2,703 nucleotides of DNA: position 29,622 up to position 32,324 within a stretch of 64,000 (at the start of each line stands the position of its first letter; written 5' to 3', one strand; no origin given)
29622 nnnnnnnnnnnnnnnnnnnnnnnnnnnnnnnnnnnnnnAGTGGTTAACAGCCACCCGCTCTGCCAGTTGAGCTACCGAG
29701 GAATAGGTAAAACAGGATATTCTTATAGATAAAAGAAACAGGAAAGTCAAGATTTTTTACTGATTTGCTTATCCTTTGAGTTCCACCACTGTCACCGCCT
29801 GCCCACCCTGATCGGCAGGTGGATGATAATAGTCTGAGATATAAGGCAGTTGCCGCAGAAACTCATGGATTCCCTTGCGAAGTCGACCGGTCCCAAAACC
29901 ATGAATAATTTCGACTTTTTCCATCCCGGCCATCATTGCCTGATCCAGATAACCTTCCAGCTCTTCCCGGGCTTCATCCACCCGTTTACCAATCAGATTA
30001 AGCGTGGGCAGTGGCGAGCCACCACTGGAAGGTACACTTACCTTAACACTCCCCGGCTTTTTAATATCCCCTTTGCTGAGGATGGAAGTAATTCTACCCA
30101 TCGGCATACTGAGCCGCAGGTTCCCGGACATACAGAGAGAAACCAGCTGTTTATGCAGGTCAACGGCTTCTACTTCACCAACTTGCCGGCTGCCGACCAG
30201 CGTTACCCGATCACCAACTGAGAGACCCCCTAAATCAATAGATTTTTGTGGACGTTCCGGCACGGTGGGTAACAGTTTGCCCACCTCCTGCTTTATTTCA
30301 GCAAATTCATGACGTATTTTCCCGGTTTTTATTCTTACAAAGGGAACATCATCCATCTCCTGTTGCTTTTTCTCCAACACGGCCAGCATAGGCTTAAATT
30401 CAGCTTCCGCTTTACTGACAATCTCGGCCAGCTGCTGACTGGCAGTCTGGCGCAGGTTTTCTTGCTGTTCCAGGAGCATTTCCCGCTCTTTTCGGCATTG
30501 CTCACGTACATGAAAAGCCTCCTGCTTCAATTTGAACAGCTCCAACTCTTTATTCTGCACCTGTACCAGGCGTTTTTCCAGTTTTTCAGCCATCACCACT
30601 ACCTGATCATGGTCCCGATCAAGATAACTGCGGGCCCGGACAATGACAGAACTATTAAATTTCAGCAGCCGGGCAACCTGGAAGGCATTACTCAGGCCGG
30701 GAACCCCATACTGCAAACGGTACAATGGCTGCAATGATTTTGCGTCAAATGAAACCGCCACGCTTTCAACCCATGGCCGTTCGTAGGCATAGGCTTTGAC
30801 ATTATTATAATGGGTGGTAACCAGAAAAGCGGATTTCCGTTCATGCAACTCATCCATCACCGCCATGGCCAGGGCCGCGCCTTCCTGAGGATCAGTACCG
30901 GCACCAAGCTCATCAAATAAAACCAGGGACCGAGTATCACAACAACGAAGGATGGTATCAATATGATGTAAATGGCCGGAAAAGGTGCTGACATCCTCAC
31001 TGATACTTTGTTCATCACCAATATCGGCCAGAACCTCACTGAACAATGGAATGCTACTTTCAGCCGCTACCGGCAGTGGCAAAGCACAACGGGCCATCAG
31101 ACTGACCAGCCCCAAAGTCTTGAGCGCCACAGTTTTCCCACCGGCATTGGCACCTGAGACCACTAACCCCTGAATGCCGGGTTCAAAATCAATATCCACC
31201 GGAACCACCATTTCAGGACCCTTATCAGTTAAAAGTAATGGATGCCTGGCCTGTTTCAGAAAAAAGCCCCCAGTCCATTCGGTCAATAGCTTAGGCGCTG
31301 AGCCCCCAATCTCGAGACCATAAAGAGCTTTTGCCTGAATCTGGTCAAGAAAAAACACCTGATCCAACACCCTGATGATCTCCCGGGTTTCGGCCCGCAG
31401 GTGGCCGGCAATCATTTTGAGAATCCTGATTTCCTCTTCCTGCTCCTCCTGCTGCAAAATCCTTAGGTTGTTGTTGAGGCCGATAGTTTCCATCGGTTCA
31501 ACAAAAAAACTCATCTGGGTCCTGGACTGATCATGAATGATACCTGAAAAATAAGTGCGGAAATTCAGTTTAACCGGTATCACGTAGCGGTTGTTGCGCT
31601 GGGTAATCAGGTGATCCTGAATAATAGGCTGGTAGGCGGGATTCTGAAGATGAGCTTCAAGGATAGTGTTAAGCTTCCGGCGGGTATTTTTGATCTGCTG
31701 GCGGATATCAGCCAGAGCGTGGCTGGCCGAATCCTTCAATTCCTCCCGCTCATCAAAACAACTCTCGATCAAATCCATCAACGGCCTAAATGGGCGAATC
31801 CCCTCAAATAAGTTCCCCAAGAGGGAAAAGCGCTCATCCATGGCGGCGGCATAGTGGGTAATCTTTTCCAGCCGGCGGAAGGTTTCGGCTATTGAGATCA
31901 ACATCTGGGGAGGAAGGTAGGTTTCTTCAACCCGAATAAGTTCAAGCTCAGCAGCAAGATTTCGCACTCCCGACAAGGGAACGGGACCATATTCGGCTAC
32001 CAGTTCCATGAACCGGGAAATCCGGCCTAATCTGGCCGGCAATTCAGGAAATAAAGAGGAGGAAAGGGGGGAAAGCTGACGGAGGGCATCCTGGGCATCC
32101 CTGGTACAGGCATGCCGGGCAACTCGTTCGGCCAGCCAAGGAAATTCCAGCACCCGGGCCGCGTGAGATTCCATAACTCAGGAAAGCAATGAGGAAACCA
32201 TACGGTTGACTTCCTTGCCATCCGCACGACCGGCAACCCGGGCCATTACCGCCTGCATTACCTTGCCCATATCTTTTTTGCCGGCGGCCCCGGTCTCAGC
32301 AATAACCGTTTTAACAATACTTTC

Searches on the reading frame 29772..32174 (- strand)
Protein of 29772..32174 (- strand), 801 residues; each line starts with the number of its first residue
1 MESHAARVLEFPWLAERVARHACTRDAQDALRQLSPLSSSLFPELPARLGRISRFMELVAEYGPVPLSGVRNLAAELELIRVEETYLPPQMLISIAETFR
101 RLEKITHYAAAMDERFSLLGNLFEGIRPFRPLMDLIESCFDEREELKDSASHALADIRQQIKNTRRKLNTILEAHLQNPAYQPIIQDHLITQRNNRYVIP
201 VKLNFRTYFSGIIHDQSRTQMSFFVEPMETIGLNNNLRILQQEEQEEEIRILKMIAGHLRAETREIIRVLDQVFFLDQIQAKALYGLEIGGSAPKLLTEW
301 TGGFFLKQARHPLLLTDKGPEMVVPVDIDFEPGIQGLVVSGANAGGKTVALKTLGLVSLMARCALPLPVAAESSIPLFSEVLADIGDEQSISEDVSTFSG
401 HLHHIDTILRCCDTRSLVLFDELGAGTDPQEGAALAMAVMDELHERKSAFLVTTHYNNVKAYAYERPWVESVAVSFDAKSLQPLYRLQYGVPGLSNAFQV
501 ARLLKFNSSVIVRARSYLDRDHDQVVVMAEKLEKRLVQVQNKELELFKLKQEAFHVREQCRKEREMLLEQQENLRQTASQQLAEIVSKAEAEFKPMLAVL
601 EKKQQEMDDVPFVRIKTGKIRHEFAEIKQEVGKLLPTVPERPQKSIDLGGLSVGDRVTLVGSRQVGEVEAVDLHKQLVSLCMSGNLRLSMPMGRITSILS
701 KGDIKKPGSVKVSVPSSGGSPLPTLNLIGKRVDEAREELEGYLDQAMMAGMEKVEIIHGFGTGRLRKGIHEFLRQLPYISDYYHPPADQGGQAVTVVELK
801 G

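Call 11: find_encoding_contigs(protein=window:29772-32174:-, flank=6000, max_places=8)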
Protein window:29772-32174:- (801 aa): 5 contigs read that carry it; 3 places shown.
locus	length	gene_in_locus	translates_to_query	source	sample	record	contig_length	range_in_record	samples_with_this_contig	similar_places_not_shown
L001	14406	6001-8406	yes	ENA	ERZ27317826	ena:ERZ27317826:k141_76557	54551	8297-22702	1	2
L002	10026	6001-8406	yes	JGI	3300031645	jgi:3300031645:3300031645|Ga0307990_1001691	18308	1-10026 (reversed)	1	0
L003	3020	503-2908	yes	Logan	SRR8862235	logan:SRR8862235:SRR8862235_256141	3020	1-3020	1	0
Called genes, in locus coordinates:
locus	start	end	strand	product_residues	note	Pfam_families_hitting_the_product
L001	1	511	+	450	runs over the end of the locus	PF00275:EPSP_synthase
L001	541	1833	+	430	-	PF00815:Histidinol_dh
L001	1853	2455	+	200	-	PF00475:IGPD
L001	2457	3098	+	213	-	PF00117:GATase, PF01174:SNO (faint), PF07722:Peptidase_C26 (faint)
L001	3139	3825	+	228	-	-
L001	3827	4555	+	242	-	PF00977:His_biosynth, PF01207:Dus (faint)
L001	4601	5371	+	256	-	PF00977:His_biosynth, PF01207:Dus (faint), PF03060:NMO (faint), PF01180:DHO_dh (faint)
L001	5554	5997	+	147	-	PF09424:YqeY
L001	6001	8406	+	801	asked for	PF00488:MutS_V, PF01713:Smr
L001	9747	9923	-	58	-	-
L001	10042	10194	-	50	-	-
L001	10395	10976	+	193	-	-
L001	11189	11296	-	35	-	-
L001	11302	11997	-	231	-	PF10646:Germane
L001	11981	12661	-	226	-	PF07238:PilZ (faint)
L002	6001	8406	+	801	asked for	PF00488:MutS_V, PF01713:Smr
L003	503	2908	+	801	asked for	PF00488:MutS_V, PF01713:Smr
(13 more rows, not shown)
